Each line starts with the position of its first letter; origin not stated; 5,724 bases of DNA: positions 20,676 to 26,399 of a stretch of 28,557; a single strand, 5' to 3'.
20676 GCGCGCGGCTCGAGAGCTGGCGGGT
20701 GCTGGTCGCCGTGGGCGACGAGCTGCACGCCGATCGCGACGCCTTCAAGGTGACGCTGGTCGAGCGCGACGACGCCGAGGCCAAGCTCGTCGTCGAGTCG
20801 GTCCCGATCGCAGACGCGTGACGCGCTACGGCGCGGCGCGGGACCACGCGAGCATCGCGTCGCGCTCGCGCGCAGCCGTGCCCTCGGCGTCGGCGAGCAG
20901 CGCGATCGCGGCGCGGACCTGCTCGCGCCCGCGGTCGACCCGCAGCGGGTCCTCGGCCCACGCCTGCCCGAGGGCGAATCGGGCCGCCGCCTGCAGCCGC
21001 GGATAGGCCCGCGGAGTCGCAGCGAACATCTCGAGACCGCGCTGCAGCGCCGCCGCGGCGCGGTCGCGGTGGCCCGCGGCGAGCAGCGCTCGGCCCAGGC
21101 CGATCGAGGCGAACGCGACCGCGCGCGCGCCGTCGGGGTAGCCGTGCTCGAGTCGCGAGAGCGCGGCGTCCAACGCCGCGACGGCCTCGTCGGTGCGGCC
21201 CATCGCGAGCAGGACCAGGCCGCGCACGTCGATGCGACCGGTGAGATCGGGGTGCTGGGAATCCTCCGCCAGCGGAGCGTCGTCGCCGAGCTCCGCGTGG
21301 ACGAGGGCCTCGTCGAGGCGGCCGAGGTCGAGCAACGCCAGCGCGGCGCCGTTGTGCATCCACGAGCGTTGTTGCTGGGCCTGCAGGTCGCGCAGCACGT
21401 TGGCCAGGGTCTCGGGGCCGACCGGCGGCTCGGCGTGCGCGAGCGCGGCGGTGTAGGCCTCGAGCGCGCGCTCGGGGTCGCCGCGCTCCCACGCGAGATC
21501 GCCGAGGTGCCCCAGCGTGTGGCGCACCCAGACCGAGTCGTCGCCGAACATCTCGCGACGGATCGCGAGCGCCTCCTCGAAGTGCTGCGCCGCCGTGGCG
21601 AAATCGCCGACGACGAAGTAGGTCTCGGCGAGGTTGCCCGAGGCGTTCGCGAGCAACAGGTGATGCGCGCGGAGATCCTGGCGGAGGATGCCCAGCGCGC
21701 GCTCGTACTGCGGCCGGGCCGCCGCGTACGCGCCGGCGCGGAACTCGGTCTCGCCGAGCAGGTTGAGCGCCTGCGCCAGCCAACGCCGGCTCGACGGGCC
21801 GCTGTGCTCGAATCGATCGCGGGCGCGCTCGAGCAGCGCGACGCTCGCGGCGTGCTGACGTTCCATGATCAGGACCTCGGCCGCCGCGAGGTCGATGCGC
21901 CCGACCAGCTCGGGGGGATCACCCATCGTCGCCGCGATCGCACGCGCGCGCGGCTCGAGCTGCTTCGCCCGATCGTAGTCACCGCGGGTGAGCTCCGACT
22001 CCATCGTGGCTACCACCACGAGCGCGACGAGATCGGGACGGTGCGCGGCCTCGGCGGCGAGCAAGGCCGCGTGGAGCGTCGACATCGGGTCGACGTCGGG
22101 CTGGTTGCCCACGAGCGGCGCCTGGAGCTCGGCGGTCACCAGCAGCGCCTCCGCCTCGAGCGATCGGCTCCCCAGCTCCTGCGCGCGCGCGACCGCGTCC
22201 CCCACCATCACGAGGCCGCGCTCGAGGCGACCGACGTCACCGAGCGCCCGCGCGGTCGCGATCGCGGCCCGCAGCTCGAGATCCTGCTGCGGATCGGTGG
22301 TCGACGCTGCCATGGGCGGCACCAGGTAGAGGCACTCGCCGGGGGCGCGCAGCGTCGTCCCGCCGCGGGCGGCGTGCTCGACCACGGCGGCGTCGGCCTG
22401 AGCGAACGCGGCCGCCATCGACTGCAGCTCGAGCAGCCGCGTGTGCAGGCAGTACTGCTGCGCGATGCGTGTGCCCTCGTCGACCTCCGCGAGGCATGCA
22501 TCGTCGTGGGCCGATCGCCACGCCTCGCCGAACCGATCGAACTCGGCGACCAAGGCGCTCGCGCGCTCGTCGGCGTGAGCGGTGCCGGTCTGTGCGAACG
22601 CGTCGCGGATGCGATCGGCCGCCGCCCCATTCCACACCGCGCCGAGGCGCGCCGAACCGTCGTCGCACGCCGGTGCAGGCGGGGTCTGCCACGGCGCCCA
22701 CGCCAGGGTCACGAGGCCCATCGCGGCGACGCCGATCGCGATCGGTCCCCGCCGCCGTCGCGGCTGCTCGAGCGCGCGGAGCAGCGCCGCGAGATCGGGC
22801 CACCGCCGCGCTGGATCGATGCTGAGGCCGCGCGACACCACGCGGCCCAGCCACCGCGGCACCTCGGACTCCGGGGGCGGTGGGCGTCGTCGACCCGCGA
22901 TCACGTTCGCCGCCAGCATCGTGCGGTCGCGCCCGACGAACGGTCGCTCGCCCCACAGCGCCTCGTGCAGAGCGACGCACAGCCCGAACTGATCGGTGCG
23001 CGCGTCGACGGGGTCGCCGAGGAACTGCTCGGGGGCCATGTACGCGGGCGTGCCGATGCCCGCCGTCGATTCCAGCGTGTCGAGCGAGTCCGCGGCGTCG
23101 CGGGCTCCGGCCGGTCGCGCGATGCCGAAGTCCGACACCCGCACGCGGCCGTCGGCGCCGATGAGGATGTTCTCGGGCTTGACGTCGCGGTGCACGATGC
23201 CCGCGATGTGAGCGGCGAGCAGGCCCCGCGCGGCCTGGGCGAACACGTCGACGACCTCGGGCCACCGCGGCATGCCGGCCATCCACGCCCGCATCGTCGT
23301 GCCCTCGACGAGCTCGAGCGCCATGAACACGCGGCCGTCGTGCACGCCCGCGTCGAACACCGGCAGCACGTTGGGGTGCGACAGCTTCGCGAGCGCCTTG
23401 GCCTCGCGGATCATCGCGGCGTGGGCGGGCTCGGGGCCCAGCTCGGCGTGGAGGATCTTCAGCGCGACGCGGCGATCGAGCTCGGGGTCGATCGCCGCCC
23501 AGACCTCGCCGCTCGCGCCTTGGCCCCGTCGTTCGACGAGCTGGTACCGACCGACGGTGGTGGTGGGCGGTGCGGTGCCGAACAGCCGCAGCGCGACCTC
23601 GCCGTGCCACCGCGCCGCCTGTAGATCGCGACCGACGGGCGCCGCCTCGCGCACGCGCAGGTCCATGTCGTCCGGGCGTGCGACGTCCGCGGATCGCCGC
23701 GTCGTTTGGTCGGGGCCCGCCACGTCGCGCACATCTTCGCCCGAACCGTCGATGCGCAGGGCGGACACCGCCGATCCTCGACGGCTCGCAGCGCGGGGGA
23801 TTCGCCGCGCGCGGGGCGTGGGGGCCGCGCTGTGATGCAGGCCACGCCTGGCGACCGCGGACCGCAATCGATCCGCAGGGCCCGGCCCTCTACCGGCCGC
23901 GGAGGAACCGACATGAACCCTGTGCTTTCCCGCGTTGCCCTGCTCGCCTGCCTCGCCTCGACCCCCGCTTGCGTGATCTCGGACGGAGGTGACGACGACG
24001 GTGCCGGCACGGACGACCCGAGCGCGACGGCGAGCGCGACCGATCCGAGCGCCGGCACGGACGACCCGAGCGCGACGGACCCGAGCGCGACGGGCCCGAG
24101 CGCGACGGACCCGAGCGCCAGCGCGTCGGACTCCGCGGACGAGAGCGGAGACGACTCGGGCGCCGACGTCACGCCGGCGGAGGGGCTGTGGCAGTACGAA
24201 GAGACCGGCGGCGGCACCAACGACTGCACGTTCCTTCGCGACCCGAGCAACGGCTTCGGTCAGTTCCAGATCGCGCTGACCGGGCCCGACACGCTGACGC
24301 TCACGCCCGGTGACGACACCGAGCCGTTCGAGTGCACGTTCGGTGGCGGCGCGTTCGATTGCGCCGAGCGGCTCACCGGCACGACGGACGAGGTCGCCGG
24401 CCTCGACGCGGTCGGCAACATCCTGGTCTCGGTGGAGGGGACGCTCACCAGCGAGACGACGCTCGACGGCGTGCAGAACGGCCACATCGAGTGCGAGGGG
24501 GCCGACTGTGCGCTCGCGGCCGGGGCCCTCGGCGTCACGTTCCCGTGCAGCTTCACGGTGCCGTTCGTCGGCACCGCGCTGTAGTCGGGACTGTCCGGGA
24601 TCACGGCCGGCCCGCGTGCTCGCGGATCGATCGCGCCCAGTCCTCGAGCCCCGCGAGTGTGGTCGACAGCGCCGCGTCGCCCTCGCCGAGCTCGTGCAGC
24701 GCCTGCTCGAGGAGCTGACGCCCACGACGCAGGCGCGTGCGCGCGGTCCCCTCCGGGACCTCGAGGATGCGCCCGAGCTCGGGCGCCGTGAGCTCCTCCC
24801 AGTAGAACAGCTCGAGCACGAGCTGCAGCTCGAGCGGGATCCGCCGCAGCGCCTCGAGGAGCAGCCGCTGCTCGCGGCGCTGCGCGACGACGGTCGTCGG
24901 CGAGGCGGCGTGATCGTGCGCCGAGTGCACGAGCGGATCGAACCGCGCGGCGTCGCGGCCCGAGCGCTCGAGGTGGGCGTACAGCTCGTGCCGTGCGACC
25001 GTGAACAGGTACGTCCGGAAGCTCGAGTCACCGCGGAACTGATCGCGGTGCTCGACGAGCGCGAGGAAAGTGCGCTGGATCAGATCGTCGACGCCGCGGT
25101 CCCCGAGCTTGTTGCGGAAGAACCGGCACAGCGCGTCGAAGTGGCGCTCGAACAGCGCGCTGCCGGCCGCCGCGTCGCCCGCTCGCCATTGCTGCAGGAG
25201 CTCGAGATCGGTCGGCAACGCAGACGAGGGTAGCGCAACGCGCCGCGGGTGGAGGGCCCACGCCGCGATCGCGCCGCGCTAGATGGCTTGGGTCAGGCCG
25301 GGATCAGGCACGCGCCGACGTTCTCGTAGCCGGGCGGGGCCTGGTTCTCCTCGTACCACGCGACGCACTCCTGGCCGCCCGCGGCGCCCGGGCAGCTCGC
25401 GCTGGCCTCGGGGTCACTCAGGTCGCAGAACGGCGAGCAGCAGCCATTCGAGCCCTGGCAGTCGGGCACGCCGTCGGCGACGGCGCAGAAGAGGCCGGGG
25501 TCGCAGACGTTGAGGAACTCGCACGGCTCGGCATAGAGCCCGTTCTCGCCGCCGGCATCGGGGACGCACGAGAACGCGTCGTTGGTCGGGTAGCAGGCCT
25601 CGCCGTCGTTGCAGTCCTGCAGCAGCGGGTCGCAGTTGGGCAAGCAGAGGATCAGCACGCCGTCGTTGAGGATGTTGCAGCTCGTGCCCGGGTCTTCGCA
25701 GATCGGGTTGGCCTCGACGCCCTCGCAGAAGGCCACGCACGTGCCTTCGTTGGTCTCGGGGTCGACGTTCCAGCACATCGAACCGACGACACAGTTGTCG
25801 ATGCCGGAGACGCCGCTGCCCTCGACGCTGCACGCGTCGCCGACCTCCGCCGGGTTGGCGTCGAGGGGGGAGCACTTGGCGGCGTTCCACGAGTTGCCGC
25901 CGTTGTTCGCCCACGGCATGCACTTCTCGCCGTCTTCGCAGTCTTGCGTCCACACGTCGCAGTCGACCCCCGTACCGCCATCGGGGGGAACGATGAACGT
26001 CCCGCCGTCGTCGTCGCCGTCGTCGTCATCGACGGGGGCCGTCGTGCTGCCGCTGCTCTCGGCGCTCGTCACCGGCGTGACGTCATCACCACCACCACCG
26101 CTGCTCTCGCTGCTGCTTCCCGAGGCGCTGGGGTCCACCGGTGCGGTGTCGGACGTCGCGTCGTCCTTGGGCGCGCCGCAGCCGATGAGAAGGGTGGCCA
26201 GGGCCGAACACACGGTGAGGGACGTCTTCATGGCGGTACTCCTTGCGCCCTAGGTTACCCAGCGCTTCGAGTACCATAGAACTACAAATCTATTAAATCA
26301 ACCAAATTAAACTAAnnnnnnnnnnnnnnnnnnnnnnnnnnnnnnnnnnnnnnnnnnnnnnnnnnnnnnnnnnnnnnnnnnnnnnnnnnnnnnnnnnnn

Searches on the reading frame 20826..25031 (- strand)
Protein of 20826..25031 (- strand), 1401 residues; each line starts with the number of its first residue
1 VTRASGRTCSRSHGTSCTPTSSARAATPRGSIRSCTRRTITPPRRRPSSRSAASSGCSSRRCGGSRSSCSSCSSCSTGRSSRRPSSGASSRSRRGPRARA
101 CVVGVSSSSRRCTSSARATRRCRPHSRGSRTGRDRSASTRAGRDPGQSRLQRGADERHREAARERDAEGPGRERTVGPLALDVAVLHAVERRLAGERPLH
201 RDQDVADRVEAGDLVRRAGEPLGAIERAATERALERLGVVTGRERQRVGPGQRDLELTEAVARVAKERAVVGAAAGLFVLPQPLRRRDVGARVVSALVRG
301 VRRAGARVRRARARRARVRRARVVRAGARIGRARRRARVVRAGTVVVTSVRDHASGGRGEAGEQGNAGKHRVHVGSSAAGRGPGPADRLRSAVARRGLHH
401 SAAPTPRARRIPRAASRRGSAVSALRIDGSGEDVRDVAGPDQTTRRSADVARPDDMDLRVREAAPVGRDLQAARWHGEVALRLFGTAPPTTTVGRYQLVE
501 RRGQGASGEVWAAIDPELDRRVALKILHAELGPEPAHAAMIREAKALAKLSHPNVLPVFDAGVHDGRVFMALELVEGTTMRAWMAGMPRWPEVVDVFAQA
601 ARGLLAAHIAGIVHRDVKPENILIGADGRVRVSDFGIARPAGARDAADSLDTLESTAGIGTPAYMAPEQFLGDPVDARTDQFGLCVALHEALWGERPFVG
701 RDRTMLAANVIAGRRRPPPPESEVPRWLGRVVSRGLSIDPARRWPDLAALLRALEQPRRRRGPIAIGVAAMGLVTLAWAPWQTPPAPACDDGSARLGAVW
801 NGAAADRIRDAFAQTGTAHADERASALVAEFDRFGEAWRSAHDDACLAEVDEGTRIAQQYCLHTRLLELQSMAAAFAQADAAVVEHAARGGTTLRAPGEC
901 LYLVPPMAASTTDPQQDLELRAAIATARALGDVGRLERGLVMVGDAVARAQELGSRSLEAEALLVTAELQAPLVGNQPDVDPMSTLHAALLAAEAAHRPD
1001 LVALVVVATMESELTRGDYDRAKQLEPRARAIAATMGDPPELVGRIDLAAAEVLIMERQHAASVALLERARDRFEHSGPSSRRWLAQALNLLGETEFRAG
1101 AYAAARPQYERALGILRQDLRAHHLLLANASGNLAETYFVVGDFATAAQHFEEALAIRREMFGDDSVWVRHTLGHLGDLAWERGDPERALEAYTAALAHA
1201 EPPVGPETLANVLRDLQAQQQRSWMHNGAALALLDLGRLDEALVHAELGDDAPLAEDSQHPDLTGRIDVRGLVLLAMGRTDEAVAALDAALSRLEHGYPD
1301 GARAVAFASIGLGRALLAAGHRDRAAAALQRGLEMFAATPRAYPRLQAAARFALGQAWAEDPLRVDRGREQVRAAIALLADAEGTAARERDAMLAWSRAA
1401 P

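Call 4: search_protein_families(library=pfam, proteins=[window:20826-25031:-], max_evalue=1)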
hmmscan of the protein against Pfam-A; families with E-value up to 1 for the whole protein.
window:20826-25031:- (1401 aa): 17 families
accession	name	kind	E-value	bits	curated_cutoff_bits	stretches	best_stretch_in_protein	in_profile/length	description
PF00069.31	Pkinase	-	8.4e-36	124.1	31.7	1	496-744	1-252/263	Protein kinase domain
PF13424.12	TPR_12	-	4.8e-26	91.2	30.1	3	1127-1200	2-75/77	Tetratricopeptide repeat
PF07714.23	PK_Tyr_Ser-Thr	-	6.1e-26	91.7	23.1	1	499-751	4-255/258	Protein tyrosine and serine/threonine kinase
PF00515.34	TPR_1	-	3.7e-14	52.3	27.8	2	1129-1159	2-32/34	Tetratricopeptide repeat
PF07719.23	TPR_2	-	4.5e-14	51.8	27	4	1132-1158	5-31/34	Tetratricopeptide repeat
PF13374.12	TPR_10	-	9.2e-09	35.5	27.5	2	1128-1166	2-40/42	Tetratricopeptide repeat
PF13181.12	TPR_8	-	1.1e-08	35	25.7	0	1270-1292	7-29/34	Tetratricopeptide repeat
PF13176.12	TPR_7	-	1.9e-07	31.1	27.9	1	1172-1201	1-30/36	Tetratricopeptide repeat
PF24885.1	TPR_NPHP3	-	2.2e-05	24.4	100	1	1081-1178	94-191/239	Nephrocystin-3 TPR domain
PF14559.12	TPR_19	-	0.00032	21.4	25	1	1274-1348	1-66/68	Tetratricopeptide repeat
PF13428.12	TPR_14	-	0.0009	20.1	23.5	2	1310-1346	5-41/44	Tetratricopeptide repeat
PF13414.12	TPR_11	-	0.0046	17.1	26.8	0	1271-1291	1-21/42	TPR repeat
PF09976.15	TPR_21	-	0.012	15.8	25.5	0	1267-1297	149-179/193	Tetratricopeptide repeat-like domain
PF03109.22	ABC1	-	0.23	11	22.9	1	610-648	186-224/244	ABC1 atypical kinase-like domain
PF17667.7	Pkinase_fungal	-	0.32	10.1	24.1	1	592-668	287-363/387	Fungal protein kinase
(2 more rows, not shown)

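Call 5: search_protein_families(library=ncbifam, proteins=[window:20826-25031:-], max_evalue=1)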
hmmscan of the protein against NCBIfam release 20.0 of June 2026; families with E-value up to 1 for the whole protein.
window:20826-25031:- (1401 aa): 18 families
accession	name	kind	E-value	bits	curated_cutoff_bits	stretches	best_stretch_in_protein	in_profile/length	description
NF033483.0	PknB_PASTA_kin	equivalog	1.4e-58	199.3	450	1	493-756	6-267/563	Stk1 family PASTA domain-containing Ser/Thr kinase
NF052427.1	StpK7MSMEG_1200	equivalog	4.3e-47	160.9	900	1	491-754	4-265/601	serine/threonine protein kinase StpK7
NF047741.1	antiphage_MADS6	equivalog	1.4e-39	136.1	460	2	594-758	302-461/612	methylation-associated defense system protein kinase MAD6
NF009651.0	PRK13184.1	equivalog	3.3e-32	111.4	839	1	494-756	2-289/932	serine/threonine-protein kinase PknD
TIGR03903.1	TOMM_kin_cyc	equivalog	1.6e-28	99.1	705.75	1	520-700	4-191/1267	TOMM system kinase/cyclase fusion protein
NF038150.1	lanthi_synth_IV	equivalog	1.6e-23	83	650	1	489-779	184-460/851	class IV lanthionine synthetase LanL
NF038151.1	lanthi_synth_III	equivalog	6.5e-11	41.3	575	1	535-684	265-415/833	class III lanthionine synthetase LanKC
NF043056.1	T4SS_LegK1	equivalog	2.3e-06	26.5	550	1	611-688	209-280/516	Dot/Icm T4SS effector kinase LegK1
NF058632.1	SerThrKinPrkT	equivalog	9.1e-06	24.9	280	1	495-636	22-163/322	serine/threonine protein kinase PrkT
TIGR03724.2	arch_bud32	equivalog_domain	7.6e-05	22.3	125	1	540-640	40-133/193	KEOPS complex kinase/ATPase Bud32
NF011464.0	PRK14879.1-7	equivalog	0.00012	21.9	246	1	539-639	52-150/221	Kae1-associated kinase Bud32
NF006620.0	PRK09188.1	equivalog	0.00014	21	490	1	579-644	95-165/365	serine/threonine protein kinase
NF007174.0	PRK09605.1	equivalog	0.0038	15.7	447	1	539-641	382-476/535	bifunctional N(6)-L-threonylcarbamoyladenine synthase/serine/threonine protein kinase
NF047371.1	FlcA_CTERM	equivalog_domain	0.01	14.3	300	1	1064-1157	367-468/646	periplasmic flagellar collar protein FlcA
NF011462.0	PRK14879.1-3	equivalog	0.11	12.3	174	1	607-638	98-128/192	Kae1-associated kinase Bud32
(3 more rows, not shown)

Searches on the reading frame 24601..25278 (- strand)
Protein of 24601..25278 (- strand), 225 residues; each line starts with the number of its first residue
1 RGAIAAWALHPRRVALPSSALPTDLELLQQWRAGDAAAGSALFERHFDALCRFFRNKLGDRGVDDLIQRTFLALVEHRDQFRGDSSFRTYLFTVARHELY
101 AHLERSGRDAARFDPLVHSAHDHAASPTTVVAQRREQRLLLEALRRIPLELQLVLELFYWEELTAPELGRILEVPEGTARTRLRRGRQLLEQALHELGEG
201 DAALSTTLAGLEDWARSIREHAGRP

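Call 76: search_protein_families(library=padloc, proteins=[window:24601-25278:-], max_evalue=0.001)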
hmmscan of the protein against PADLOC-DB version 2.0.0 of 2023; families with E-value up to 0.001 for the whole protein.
window:24601-25278:- (225 aa): 0 families

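Call 78: search_protein_families(library=pfam, proteins=[window:24601-25278:-], max_evalue=0.05)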
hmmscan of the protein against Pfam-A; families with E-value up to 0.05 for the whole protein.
window:24601-25278:- (225 aa): 5 families
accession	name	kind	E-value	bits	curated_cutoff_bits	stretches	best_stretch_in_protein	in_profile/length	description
PF04542.20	Sigma70_r2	-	9e-13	48.3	24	1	42-108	1-70/71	Sigma-70 region 2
PF08281.18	Sigma70_r4_2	-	3.3e-09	36.7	25.7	1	138-190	2-54/54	Sigma-70, region 4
PF07638.17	Sigma70_ECF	-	1e-06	29.2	21.1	1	26-194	6-183/185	ECF sigma factor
PF04545.22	Sigma70_r4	-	2.3e-06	27.4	24.1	1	144-189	2-47/50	Sigma-70, region 4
PF22029.2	PhyR_sigma2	-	0.0016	18.8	27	1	64-94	23-53/55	Sigma2 domain of PhyR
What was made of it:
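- An ECF sigma gene lies at 24601-25278 (call 78).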

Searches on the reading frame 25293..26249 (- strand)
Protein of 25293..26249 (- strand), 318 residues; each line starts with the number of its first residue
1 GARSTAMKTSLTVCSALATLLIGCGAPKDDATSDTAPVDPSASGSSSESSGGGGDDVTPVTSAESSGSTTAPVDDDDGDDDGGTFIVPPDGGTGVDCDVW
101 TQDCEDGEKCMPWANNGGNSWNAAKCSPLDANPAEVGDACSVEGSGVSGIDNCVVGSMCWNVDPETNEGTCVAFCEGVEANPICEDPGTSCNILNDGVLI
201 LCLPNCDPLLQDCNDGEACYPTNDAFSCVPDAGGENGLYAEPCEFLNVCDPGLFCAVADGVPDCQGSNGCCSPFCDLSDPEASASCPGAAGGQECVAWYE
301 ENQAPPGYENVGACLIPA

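Call 14: search_protein_families(library=pfam, proteins=[window:25293-26249:-], max_evalue=0.001)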
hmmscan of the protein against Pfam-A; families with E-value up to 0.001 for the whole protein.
window:25293-26249:- (318 aa): 0 families

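Call 76: search_protein_families(library=padloc, proteins=[window:25293-26231:-], max_evalue=0.001)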
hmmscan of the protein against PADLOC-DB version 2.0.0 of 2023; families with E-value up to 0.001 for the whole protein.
window:25293-26231:- (312 aa): 0 families

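Call 78: search_protein_families(library=pfam, proteins=[window:25293-26231:-], max_evalue=0.05)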
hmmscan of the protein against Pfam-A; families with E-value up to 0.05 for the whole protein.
window:25293-26231:- (312 aa): 0 families

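Call 93: search_solved_structures(query=window:25296-26231:-, max_evalue=1)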
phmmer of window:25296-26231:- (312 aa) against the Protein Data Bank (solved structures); distinct sequences matched with E-value up to 1: 1.
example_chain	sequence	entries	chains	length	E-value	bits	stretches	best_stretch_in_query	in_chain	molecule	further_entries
9i05_Ai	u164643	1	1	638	0.081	15.6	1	230-284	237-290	Ribosomal protein L15, putative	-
